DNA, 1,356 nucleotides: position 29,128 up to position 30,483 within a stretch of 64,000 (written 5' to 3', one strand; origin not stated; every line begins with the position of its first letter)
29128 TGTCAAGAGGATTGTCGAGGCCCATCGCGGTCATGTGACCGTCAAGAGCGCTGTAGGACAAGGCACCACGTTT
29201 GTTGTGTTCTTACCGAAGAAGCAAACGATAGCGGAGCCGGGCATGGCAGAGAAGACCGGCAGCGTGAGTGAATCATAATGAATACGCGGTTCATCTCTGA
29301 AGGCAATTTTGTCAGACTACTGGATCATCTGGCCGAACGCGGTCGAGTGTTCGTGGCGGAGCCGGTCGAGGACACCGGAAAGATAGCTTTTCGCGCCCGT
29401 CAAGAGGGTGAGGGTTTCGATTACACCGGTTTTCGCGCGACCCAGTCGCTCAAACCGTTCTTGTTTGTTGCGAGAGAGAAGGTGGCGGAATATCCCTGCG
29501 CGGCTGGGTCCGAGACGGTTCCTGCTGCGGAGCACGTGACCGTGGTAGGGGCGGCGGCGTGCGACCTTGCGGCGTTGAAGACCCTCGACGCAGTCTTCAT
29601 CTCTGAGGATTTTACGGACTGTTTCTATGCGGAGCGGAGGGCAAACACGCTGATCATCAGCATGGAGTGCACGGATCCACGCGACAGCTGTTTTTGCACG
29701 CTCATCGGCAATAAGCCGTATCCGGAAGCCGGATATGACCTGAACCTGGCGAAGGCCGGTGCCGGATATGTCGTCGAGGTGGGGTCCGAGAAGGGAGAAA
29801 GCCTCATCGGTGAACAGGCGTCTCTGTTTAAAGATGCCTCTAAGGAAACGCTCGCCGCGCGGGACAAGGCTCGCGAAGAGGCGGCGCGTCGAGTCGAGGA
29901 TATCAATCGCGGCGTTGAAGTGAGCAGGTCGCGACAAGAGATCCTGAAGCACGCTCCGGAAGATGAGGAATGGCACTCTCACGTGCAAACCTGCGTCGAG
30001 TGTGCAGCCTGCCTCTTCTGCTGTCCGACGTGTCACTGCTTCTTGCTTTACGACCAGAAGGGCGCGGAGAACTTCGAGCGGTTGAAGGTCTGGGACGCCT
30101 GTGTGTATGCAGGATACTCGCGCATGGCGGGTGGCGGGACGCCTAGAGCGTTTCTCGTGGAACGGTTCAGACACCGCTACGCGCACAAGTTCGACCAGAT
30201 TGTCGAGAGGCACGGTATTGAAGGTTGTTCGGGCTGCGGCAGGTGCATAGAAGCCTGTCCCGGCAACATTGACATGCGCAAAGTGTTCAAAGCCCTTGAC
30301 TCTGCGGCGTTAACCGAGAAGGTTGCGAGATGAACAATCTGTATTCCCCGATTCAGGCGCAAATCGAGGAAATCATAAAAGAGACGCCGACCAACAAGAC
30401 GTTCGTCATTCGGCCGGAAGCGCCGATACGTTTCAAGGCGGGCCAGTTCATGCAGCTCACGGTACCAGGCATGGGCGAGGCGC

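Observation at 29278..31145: Sulfhydrogenase beta/gamma-like (AsrA/AsrB-like) pair placed in front of a membrane-bound hydrogenase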

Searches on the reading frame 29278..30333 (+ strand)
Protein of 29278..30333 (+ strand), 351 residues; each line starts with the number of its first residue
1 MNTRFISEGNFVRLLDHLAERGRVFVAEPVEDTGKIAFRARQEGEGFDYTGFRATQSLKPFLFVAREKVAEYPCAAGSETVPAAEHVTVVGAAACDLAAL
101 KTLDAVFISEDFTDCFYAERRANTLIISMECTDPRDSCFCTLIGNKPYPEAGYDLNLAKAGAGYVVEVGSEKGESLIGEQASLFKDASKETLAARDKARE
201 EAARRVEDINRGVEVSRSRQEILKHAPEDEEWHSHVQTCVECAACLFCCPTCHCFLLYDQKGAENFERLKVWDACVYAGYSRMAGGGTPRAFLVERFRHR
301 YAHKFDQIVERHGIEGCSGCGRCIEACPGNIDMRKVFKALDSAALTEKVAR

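Call 3: search_protein_families(library=pfam, proteins=[window:29278-30333:+])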
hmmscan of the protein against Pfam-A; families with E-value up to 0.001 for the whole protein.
window:29278-30333:+ (351 aa): 8 families
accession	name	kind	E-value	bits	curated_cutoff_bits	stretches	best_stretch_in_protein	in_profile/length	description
PF17179.9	Fer4_22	-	4.7e-27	95.1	27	1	238-331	1-95/95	4Fe-4S dicluster domain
PF13746.11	Fer4_18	-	8.3e-09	36.1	27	0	295-337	39-81/114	4Fe-4S dicluster domain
PF12838.12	Fer4_7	-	2.7e-06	28.2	27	0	317-331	2-17/52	4Fe-4S dicluster domain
PF13187.11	Fer4_9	-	5.4e-06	26.8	27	0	317-334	2-19/52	4Fe-4S dicluster domain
PF13183.11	Fer4_8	-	3e-05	24.9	27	1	236-331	2-68/68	4Fe-4S dicluster domain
PF13534.11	Fer4_17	-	7.1e-05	23.7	22.2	0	241-332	1-61/61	4Fe-4S dicluster domain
PF13237.11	Fer4_10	-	8.6e-05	22.8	25.5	0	236-328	6-53/53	4Fe-4S dicluster domain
PF14697.11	Fer4_21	-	0.00084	19.9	35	0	315-331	39-57/59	4Fe-4S dicluster domain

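Call 4: search_protein_families(library=ncbifam, proteins=[window:29278-30333:+])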
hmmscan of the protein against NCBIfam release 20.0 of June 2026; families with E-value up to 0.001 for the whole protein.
window:29278-30333:+ (351 aa): 12 families
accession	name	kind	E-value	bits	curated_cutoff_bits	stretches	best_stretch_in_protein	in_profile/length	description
NF040829.1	sulfhyd_ShyB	equivalog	1e-44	152.9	690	1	7-339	7-328/334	NAD(P)-dependent hydrogenase/sulfhydrogenase 2 subunit beta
NF040833.1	sulfhyd_HydB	equivalog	5e-43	147.3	750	1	10-338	10-333/367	NADPH-dependent hydrogenase/sulfhydrogenase 1 subunit beta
TIGR02910.1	sulfite_red_A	equivalog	2.5e-36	125.6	323.15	1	87-342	90-328/334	anaerobic sulfite reductase subunit AsrA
NF004898.0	PRK06259.1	equivalog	2.7e-05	23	385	0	200-334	99-205/488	fumarate reductase (CoM/CoB) subunit TfrB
TIGR00384.1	dhsB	subfamily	4.5e-05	23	88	0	220-252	123-155/222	succinate dehydrogenase and fumarate reductase iron-sulfur protein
NF004616.0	PRK05950.1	subfamily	0.00011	21.5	228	0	301-347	190-236/238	succinate dehydrogenase iron-sulfur subunit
NF040864.1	HgcB_ferredoxin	equivalog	0.00014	21.6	99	0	315-331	14-30/93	mercury methylation ferredoxin HgcB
TIGR01945.1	rnfC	subfamily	0.00022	19.9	245.95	0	300-339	388-426/435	RnfABCDGE type electron transport complex subunit C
NF008369.0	PRK11168.1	equivalog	0.00035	19.6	278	0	295-336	43-79/401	anaerobic glycerol-3-phosphate dehydrogenase subunit C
TIGR02745.1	ccoG_rdxA_fixG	equivalog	0.00039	19.5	316.7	0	295-335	210-251/435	cytochrome c oxidase accessory protein CcoG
NF009053.0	PRK12387.1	subfamily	0.00081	19.2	204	0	312-330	35-53/180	formate hydrogenlyase complex iron-sulfur subunit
NF041837.1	rnfC_Methano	equivalog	0.00097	18.1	650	0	229-252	389-412/438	Rnf electron transport complex subunit RnfC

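Call 7: find_encoding_contigs(protein=window:29278-30333:+, flank=10000, max_places=6)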
Protein window:29278-30333:+ (351 aa): 22 contigs read that carry it; 6 places shown.
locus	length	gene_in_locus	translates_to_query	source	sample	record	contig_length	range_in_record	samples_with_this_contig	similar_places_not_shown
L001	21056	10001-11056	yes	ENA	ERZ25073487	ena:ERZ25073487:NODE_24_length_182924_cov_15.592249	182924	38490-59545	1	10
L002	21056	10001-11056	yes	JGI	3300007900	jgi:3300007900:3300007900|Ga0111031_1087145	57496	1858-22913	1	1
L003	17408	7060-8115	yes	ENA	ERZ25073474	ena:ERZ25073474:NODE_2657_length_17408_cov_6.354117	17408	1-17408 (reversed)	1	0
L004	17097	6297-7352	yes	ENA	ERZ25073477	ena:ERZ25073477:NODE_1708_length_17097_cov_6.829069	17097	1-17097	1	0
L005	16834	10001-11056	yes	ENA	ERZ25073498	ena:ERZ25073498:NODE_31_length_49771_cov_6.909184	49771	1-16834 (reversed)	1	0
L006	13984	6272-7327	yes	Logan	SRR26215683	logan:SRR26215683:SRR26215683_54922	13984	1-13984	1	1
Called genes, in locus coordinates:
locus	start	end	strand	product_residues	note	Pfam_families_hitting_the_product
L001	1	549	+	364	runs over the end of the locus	PF02608:Bmp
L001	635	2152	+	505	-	PF00005:ABC_tran, PF13304:AAA_21 (faint), PF00005:ABC_tran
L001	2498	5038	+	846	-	PF03415:Peptidase_C11, PF18884:TSP3_bac (faint)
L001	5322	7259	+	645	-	PF14827:dCache_3 (weak), PF17203:sCache_3_2 (faint), PF17201:Cache_3-Cache_2, PF17202:sCache_3_3, PF00672:HAMP, PF00512:HisKA, PF02518:HATPase_c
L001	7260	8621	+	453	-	PF00072:Response_reg, PF00158:Sigma54_activat, PF01078:Mg_chelatase (faint), PF14532:Sigma54_activ_2, PF07728:AAA_5, PF25601:AAA_lid_14, PF02954:HTH_8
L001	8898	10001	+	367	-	PF00072:Response_reg, PF00512:HisKA, PF02518:HATPase_c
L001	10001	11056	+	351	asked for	PF13746:Fer4_18 (faint), PF13187:Fer4_9 (faint), PF12838:Fer4_7 (faint), PF17179:Fer4_22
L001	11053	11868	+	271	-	PF00970:FAD_binding_6 (weak), PF00175:NAD_binding_1, PF10418:DHODB_Fe-S_bind (weak)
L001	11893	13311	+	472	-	PF04879:Molybdop_Fe4S4, PF00384:Molybdopterin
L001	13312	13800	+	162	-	PF00037:Fer4 (faint), PF12797:Fer4_2 (faint), PF13187:Fer4_9 (faint), PF13237:Fer4_10 (faint), PF13247:Fer4_11, PF12838:Fer4_7 (weak), PF12837:Fer4_6 (weak)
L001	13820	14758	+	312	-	PF00146:NADHdh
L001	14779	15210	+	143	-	PF01058:Oxidored_q6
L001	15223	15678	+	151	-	PF00329:Complex1_30kDa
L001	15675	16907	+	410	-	PF00374:NiFeSe_Hases, PF00346:Complex1_49kDa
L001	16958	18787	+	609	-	PF00662:Proton_antipo_N, PF00361:Proton_antipo_M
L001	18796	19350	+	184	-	PF13244:MbhD, PF20501:MbhE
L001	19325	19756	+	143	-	PF04039:MnhB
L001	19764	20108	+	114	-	PF00420:Oxidored_q2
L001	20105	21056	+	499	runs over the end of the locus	PF00662:Proton_antipo_N, PF10125:NADHdeh_related, PF00361:Proton_antipo_M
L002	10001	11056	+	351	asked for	PF13746:Fer4_18 (faint), PF13187:Fer4_9 (faint), PF12838:Fer4_7 (faint), PF17179:Fer4_22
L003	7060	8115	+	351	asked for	PF13746:Fer4_18 (faint), PF13187:Fer4_9 (faint), PF12838:Fer4_7 (faint), PF17179:Fer4_22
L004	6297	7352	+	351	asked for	PF13746:Fer4_18 (faint), PF13187:Fer4_9 (faint), PF12838:Fer4_7 (faint), PF17179:Fer4_22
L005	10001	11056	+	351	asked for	PF13746:Fer4_18 (faint), PF13187:Fer4_9 (faint), PF12838:Fer4_7 (faint), PF17179:Fer4_22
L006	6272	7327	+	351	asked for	PF13746:Fer4_18 (faint), PF13187:Fer4_9 (faint), PF12838:Fer4_7 (faint), PF17179:Fer4_22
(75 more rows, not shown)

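Call 14: find_homologous_proteins(query=window:29278-30333:+, max_evalue=1e-10)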
Query window:29278-30333:+ (351 aa): 1113 proteins with E <= 1e-10 among 8000 candidates; the best 120 are listed.
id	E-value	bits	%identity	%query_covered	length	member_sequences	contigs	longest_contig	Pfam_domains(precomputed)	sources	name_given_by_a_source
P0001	2.2e-235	798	99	100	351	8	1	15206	PF17179.10,PF13746.12,PF12838.13,PF13187.12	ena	-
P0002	1.5e-213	726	88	100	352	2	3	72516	PF17179.10,PF13746.12,PF12838.13,PF13187.12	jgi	-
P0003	2.3e-188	643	77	100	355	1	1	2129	PF17179.10,PF13183.12,PF13187.12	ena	-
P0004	2.1e-181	621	76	97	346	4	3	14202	PF17179.10,PF13746.12,PF13534.12,PF13237.12,PF13183.12,PF13187.12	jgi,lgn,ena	jgi:sulfhydrogenase subunit beta (sulfur reductase)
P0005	2.8e-179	614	76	98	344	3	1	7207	PF17179.10,PF13746.12,PF12838.13,PF13534.12,PF13237.12,PF13183.12,PF13187.12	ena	-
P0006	1.4e-168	578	70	99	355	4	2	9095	PF17179.10,PF12838.13,PF13183.12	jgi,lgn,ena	-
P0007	9.3e-166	569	69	99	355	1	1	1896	PF17179.10,PF12838.13,PF13183.12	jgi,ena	jgi:ferredoxin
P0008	4.6e-163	560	72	93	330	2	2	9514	PF17179.10,PF13746.12,PF12838.13,PF13534.12,PF13237.12,PF13183.12,PF13187.12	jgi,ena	-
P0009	1.6e-147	509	75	80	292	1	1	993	PF17179.10,PF13746.12,PF12838.13,PF13534.12,PF13237.12,PF13183.12,PF13187.12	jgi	jgi:ferredoxin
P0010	2.6e-126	439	57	98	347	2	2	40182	PF17179.10,PF13237.12,PF13183.12,PF13187.12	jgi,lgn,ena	-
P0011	3.7e-125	436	53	96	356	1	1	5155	PF17179.10,PF12797.13,PF13746.12,PF13237.12,PF13183.12,PF13187.12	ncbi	-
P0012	4.9e-125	435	57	98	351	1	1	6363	PF17179.10,PF13183.12,PF13187.12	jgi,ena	-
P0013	1.4e-124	434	53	98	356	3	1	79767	PF17179.10,PF13237.12,PF13183.12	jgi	-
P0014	4.7e-124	432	53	98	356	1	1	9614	PF17179.10,PF12797.13,PF13187.12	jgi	-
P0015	7.4e-123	428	54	97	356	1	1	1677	PF17179.10,PF13534.12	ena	-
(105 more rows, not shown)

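Call 16: find_related_loci(query=A1, collection=genome_contigs, flank=10000)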
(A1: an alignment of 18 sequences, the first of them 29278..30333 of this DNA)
Query A1 (351 aa) in genome_contigs; peptide patterns used: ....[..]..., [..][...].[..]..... (x = any residue, [..] = any of these).
600 stretches matched a pattern (row limit reached: there are more); 443 encode a relative of the query (tblastn E <= 1e-3); the best 80 are kept; 80 distinct loci.
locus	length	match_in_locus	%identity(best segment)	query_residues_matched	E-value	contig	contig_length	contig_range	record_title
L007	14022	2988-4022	51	5-345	4e-124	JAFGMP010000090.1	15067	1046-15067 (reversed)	MAG: Candidatus Latescibacterota bacterium isolate Zod_Metabat.481 k87_1599434, whole genome shotgun sequence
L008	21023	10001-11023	51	5-341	9e-123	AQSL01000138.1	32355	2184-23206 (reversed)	Candidatus Latescibacter anaerobius SCGC AAA252-E07 A252E7DRAFT_contig_23_0.24_C, whole genome shotgun sequence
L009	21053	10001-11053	52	2-348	1e-121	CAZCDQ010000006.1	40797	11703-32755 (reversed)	MAG TPA_asm: uncultured bacterium isolate SRP141376_co4_299 genome assembly, contig: NODE_1705_length_40797_cov_4.945020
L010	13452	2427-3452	53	1-343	8e-120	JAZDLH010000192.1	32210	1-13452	MAG: Planctomycetota bacterium isolate MEGAHIT-group-0.582 k141_10390905, whole genome shotgun sequence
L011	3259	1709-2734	54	1-343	5e-123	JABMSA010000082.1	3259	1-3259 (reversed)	MAG: Planctomycetota bacterium isolate bin.53 k141_817391, whole genome shotgun sequence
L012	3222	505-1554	51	5-350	4e-120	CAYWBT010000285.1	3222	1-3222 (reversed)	MAG TPA_asm: uncultured bacterium isolate SRP178699_co2_98 genome assembly, contig: NODE_42730_length_3222_cov_5.954215,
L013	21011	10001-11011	50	1-340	1e-108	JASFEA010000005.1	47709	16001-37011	MAG: bacterium isolate D0606M02metaG_Bin_283 D0606M02metaG_FD_scaffold_13_c1, whole genome shotgun sequence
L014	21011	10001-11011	47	1-340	3e-108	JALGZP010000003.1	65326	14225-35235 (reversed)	MAG: bacterium isolate M3-30_Bin_374 M3-30_Bin_374_scaffold_395, whole genome shotgun sequence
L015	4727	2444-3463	48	1-343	1e-108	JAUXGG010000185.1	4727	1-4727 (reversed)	MAG: Candidatus Eisenbacteria bacterium isolate CSMAG_2923 CSMAG_2923_k117_6963491_length_4727_cov_20.0000, whole genome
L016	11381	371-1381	50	1-340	2e-107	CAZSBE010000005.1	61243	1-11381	MAG TPA_asm: uncultured bacterium isolate binchicken_co129_897 genome assembly, contig: NODE_1077_length_61243_cov_6.433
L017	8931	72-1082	50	1-340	3e-107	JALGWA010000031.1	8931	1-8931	MAG: bacterium isolate Meg22_1012_Bin_348 Meg22_1012_Bin_348_scaffold_26864, whole genome shotgun sequence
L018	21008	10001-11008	47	1-340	9e-107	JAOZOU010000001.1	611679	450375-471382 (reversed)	MAG: bacterium isolate GMC4.maxbin2.282 GMC4_1_length_611679_cov_27.609046, whole genome shotgun sequence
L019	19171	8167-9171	48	1-338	6e-106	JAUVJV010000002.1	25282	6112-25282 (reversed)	MAG: Candidatus Eisenbacteria bacterium isolate CSMAG_463 CSMAG_463_k127_1456963_length_25282_cov_191.7968, whole genome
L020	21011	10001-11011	46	1-340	3e-105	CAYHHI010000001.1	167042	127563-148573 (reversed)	MAG TPA_asm: uncultured bacterium isolate ERP119294_co4_75 genome assembly, contig: NODE_79_length_167042_cov_8.767874,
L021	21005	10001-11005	46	1-338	3e-104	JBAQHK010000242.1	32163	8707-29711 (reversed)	MAG: bacterium isolate MFD09338_ilm_asm_bin4 k127_29209, whole genome shotgun sequence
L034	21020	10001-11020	38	6-345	1e-84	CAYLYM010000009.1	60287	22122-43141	MAG TPA_asm: uncultured Calditrichaceae bacterium isolate binchicken_co19_583 genome assembly, contig: NODE_483_length_6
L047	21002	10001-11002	41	3-337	9e-81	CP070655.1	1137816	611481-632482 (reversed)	MAG: Candidatus Omnitrophota bacterium isolate bin81 chromosome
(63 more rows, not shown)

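Call 27: search_solved_structures(query=window:29278-30333:+, max_evalue=0.01, show_alignments=2)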
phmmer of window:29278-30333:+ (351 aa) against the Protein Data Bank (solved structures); distinct sequences matched with E-value up to 0.01: 3.
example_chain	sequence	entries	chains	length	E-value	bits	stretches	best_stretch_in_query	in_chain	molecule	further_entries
9nez_B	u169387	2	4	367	5e-40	140.8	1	10-333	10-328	Sulfhydrogenase 1 subunit beta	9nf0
9t1s_M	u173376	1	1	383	7.8e-06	28.4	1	160-254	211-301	formate dehydrogenase (coenzyme F420)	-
8rvu_E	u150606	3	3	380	0.00025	23.4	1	165-255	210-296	Formate dehydrogenase, beta subunit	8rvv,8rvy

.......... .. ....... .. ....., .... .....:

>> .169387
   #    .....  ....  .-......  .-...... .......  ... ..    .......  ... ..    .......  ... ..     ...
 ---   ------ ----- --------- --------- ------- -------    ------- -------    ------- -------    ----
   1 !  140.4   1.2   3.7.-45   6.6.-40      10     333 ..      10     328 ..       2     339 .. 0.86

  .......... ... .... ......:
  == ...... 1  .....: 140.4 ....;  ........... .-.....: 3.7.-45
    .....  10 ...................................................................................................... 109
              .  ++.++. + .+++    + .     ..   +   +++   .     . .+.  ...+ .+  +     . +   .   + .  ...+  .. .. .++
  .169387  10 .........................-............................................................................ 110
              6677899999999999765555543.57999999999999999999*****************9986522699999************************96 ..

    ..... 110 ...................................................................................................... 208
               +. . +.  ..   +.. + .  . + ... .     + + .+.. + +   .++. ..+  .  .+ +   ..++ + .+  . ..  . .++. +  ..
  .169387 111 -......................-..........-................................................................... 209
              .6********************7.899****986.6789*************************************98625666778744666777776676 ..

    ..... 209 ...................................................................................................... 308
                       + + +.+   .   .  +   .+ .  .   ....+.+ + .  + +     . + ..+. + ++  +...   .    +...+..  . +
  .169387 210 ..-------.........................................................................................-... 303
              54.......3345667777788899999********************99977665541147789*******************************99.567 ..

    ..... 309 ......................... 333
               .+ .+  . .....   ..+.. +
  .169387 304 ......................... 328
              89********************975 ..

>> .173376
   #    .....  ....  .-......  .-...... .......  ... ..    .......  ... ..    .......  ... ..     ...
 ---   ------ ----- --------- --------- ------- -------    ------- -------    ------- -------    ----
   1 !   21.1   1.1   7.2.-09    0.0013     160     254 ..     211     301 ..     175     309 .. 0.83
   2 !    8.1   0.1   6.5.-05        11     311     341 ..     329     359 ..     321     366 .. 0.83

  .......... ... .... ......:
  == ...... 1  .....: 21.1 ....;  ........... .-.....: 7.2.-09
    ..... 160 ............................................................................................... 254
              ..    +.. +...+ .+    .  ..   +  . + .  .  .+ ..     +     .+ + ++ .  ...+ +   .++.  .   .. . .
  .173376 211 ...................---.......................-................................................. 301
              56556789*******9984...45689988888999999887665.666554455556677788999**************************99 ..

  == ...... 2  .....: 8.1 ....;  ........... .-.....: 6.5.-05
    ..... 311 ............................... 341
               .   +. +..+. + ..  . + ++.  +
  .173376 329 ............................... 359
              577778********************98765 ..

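Call 41: list_cluster_members(proteins=[window:29278-30333:+, window:34952-36184:+, window:57948-59618:-, window:12528-13925:+, window:31170-32588:+])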
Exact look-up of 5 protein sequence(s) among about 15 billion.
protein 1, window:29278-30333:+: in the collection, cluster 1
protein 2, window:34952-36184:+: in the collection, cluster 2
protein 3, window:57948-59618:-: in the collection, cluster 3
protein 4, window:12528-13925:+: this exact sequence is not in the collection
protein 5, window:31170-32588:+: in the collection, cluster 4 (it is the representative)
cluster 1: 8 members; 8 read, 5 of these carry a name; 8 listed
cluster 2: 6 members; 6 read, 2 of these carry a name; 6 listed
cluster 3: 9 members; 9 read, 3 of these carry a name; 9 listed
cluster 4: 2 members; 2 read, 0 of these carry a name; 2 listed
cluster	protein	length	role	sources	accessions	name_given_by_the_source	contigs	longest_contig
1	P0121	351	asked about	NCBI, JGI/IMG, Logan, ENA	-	-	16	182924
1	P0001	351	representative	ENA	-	-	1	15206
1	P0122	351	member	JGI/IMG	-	ferredoxin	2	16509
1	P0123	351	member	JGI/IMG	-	ferredoxin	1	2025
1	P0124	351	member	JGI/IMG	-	sulfhydrogenase subunit beta (sulfur reductase)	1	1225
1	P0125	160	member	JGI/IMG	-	succinate dehydrogenase/fumarate reductase-like Fe-S protein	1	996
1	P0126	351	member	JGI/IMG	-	sulfhydrogenase subunit beta (sulfur reductase)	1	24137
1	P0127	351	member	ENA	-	-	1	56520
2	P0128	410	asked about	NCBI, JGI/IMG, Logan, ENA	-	-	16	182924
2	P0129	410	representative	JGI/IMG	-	membrane-bound hydrogenase subunit alpha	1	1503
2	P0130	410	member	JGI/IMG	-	NADH-quinone oxidoreductase subunit D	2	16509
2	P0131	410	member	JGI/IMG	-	-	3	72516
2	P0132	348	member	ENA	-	-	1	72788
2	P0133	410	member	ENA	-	-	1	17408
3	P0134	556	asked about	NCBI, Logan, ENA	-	-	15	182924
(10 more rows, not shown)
